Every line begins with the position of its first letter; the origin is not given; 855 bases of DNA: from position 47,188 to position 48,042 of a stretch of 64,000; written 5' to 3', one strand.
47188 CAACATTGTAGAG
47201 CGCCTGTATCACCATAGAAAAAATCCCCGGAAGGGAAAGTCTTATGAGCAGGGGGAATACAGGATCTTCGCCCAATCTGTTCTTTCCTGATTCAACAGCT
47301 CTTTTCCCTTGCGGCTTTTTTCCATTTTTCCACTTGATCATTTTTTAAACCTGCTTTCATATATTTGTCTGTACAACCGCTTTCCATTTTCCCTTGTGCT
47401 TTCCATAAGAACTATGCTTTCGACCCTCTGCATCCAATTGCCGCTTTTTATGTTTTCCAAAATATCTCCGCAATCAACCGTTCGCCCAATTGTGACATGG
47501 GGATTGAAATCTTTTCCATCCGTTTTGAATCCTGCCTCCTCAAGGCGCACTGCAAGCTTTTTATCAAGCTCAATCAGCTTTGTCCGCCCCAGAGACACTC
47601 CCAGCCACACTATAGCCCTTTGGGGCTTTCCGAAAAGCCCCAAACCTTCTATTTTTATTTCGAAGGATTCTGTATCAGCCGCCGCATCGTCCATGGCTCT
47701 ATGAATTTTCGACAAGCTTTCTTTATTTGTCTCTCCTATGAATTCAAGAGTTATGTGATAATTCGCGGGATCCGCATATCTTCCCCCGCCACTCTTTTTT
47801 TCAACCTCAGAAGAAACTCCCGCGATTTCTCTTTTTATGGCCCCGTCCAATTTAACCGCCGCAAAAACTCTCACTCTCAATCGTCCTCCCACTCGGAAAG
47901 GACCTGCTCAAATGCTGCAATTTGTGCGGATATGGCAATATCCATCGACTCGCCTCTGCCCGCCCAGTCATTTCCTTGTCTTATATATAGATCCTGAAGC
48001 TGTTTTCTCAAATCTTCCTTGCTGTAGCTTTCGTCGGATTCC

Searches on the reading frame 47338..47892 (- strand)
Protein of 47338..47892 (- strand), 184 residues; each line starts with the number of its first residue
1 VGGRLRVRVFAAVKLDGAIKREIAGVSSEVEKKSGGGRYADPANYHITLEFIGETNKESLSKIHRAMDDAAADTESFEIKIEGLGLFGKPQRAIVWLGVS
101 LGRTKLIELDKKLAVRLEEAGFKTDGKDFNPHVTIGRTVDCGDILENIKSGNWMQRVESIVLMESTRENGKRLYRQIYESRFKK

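Call 32: search_protein_families(library=pfam, proteins=[window:47338-47892:-], max_evalue=0.001)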
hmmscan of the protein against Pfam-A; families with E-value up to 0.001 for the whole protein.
window:47338-47892:- (184 aa): 3 families
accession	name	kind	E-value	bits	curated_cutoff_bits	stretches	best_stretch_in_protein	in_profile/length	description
PF02834.22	LigT_PEase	-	3.1e-21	75.8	23.3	2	14-93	2-85/87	LigT like Phosphoesterase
PF13563.12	2_5_RNA_ligase2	-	5.2e-15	56.2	27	1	43-140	25-118/152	2'-5' RNA ligase superfamily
PF10469.15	AKAP7_NLS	-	1.3e-07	32.2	24.4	1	54-136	52-147/208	AKAP7 2'5' RNA ligase-like domain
